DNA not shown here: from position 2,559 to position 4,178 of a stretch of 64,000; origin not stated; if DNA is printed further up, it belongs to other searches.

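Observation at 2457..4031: Riboswitch-gated, translationally abutting orphan pair (83 aa + 440 aa)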

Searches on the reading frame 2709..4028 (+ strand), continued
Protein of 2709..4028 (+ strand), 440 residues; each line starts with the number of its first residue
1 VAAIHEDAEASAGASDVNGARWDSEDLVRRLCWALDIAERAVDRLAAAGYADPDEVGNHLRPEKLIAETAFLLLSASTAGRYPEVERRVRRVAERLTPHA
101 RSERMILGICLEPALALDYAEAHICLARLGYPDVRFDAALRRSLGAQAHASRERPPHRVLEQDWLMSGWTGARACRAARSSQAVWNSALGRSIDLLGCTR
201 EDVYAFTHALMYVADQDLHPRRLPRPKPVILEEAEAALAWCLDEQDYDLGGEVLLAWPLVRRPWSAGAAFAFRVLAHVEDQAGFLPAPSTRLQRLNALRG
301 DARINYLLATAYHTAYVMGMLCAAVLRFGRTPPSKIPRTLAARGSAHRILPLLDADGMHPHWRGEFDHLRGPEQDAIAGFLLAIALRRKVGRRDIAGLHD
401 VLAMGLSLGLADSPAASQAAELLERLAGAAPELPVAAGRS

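Call 22: fold_search(model_id=the predicted structure, library=pdb)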
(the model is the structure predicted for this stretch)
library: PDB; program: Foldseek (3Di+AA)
matches with E <= 10: 230; with E <= 0.001: 0
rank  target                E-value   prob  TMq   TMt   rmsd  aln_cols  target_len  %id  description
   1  3e6u_D                3.7e-01  0.23  0.18  0.20  16.9       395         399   14  Crystal structure of Human LanCL1 (released 2009-06-23)
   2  9b1k                  4.0e-01  0.08  0.13  0.11  21.4       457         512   12  Urate bound human URAT1 in the occluded state (released 2024-09-18)
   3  9y6s_6y               5.3e-01  0.16  0.15  0.17  27.2       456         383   14  96-nm repeat of the Leishmania tarentolae doublet microtubule (released 2025-12-17)
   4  6zfx_A                6.0e-01  0.18  0.17  0.12  19.6       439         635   15  hSARM1 GraFix-ed (released 2020-11-18)
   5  8fni_6                6.7e-01  0.18  0.19  0.19  22.2       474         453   12  Cryo-EM structure of RNase-treated RESC-B in trypanosomal RNA editing (released 2023-07-19)
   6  8rc4_h                7.3e-01  0.11  0.13  0.07  31.1       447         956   10  Structure of Integrator-PP2A complex (released 2024-02-07)
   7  5i20_C                7.6e-01  0.05  0.09  0.12  24.5       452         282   13  Crystal structure of protein (released 2016-06-01)
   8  9dze_f                8.3e-01  0.11  0.14  0.17  17.2       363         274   16  Computationally Designed Bifaceted Protein Nanomaterial pD5-14 (released 2024-10-30)
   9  5orm                  8.3e-01  0.10  0.14  0.16  22.7       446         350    9  Crystal structure of designed cPPR-Telo1 (released 2018-06-20)
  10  5k3j_B                8.6e-01  0.06  0.11  0.08  25.9       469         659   11  Crystals structure of Acyl-CoA oxidase-2 in Caenorhabditis elegans bound with FAD, ascaroside-CoA, and ATP (released 2016-08-24)
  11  1jpw_A                9.0e-01  0.13  0.18  0.17  24.8       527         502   13  Crystal Structure of a Human Tcf-4 / beta-Catenin Complex (released 2001-12-05)
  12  5k3j_A                9.0e-01  0.06  0.10  0.07  26.4       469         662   11  Crystals structure of Acyl-CoA oxidase-2 in Caenorhabditis elegans bound with FAD, ascaroside-CoA, and ATP (released 2016-08-24)
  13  9bh1                  9.0e-01  0.05  0.11  0.11  22.6       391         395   10  Apo GltPh, intermediate outward-facing state (released 2025-03-12)
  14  4k1n_A                9.0e-01  0.05  0.11  0.09  23.0       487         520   13  Crystal structure of full-length mouse alphaE-catenin (released 2013-05-01)
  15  9dze_K                9.3e-01  0.11  0.13  0.16  17.1       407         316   14  Computationally Designed Bifaceted Protein Nanomaterial pD5-14 (released 2024-10-30)
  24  3wiw                  1.7e+00  0.13  0.21  0.24  15.2       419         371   10  Crystal structure of unsaturated glucuronyl hydrolase specific for heparin (released 2014-01-08)
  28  3k7x                  1.9e+00  0.21  0.27  0.32  10.0       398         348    9  Crystal structure of the Lin0763 protein from Listeria innocua. Northeast Structural Genomics Consortium Target LkR23. (released 2009-10-27)
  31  3vxd_B                2.0e+00  0.20  0.27  0.32  17.0       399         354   12  Crystal structure of unsaturated glucuronyl hydrolase mutant D115N from Streptcoccus agalactiae (released 2012-10-03)
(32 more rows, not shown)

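Call 34: find_encoding_contigs(protein=P0005, flank=8000, max_places=3)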
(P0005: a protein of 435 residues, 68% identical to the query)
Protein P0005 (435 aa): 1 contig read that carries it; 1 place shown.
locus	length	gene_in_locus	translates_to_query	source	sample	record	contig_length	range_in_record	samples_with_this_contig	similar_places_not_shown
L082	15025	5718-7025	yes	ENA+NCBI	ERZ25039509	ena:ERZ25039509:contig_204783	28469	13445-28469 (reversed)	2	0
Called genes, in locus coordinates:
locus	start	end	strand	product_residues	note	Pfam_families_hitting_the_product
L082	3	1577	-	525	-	?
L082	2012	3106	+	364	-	-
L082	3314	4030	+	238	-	-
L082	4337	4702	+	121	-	PF05977:MFS_3, PF07690:MFS_1 (weak)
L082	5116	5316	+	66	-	-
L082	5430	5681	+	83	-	-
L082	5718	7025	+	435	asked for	PF21836:DUF6895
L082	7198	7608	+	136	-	PF03928:HbpS-like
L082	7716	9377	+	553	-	PF05977:MFS_3, PF07690:MFS_1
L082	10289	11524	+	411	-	PF02746:MR_MLE_N, PF13378:MR_MLE_C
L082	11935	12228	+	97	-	-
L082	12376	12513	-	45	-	-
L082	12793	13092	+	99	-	-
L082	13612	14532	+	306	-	PF03400:DDE_Tnp_IS1 (faint)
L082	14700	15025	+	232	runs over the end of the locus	-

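Call 35: find_encoding_contigs(protein=P0004, flank=4000, max_places=2)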
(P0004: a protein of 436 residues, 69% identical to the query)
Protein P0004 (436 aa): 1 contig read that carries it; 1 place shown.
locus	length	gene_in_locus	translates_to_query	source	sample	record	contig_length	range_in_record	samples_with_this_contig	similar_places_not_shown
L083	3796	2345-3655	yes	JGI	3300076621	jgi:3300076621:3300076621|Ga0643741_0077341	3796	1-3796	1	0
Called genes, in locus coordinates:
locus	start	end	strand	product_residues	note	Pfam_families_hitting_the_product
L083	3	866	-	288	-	?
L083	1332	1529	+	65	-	-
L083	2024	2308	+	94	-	-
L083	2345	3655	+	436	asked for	PF21836:DUF6895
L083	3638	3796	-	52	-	?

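Call 36: find_encoding_contigs(protein=P0002, flank=4000, max_places=2)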
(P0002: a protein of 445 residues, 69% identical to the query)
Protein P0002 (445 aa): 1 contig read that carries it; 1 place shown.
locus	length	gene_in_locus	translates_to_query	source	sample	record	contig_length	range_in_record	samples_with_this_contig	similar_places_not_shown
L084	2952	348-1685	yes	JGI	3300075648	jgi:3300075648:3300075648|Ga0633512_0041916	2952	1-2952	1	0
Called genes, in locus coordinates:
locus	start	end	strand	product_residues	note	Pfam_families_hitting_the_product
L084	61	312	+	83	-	-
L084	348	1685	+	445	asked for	PF21836:DUF6895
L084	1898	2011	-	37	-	-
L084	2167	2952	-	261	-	?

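Call 50: search_protein_families(library=padloc, proteins=[window:2709-4028:+], max_evalue=1)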
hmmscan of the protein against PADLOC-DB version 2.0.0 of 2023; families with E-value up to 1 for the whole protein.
window:2709-4028:+ (440 aa): 0 families

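Call 51: search_protein_families(library=phrogs, proteins=[window:2709-4028:+], max_evalue=1)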
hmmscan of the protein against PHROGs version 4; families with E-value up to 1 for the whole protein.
window:2709-4028:+ (440 aa): 0 families

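Call 70: list_cluster_members(proteins=[window:2709-4028:+, window:4223-6358:+, window:7840-8979:-, window:12979-14769:-, window:32106-34427:-])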
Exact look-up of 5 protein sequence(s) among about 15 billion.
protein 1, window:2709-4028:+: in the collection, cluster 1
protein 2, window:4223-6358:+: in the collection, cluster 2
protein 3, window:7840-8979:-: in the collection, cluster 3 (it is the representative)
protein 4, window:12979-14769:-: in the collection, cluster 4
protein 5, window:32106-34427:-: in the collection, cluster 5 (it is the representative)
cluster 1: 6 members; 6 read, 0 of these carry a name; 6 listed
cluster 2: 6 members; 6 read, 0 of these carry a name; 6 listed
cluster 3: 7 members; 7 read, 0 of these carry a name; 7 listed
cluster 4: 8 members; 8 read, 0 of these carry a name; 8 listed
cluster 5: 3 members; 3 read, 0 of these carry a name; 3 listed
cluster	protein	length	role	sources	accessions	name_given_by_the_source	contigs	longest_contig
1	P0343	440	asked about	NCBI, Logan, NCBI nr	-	-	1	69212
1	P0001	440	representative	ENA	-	-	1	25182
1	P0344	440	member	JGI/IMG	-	-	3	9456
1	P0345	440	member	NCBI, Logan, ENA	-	-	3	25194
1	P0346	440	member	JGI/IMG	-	-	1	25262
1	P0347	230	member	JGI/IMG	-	-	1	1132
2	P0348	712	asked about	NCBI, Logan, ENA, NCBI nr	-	-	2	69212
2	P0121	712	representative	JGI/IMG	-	-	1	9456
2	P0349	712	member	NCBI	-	-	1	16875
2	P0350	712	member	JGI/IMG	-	-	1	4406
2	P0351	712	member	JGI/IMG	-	-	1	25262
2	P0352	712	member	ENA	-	-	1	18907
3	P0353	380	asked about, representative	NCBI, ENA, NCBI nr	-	-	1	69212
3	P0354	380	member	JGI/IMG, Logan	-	-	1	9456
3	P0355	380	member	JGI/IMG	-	-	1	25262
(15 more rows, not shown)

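Call 72: search_solved_structures(query=A1, max_evalue=10)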
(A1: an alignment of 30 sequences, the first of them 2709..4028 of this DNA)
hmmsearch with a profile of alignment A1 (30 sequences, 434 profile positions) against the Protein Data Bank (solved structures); distinct sequences matched with E-value up to 10: 4.
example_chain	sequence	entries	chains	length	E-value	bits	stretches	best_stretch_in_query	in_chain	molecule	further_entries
7erv_A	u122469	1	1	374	0.25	13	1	8-42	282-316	Histidine decarboxylase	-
7eru_A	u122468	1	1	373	0.35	12.6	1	11-42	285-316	Histidine decarboxylase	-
7qca_LOO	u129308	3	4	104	0.66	11.7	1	292-343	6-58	60S ribosomal protein L44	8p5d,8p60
5leb_A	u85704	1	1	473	1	11.1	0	357-404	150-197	DDD_D12_06_D12_06_D12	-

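Call 77: search_protein_representatives(alignment_id=A1)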
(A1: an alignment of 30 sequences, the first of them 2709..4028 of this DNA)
Query: 30 sequences, 434 profile positions. Proteins with E-value up to 0.001 (for the whole library): 1115; up to 1e-10: 725; up to 1e-30: 410. The best 150 are listed.
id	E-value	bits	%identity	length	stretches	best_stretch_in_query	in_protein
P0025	1.8e-208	708.9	-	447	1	11-426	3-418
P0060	5.8e-202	687.4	-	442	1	9-427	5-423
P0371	3.1e-175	599.4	-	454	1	11-428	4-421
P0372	9.1e-172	587.9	-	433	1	7-422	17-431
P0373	7.8e-167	571.7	-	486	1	5-329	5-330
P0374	6.3e-161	552.2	-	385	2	11-268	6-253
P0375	6.1e-158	542.4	-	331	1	96-423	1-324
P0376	1.1e-157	541.6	-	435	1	12-427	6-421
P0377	5.9e-155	532.5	-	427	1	9-429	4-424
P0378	3.3e-154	530.0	-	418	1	11-423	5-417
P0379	3.5e-152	523.4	-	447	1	6-422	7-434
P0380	2.9e-146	503.9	-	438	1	7-429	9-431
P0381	4.5e-144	496.7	-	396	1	22-422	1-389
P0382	6.2e-143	492.9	-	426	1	13-423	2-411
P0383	9.0e-143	492.4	-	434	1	7-426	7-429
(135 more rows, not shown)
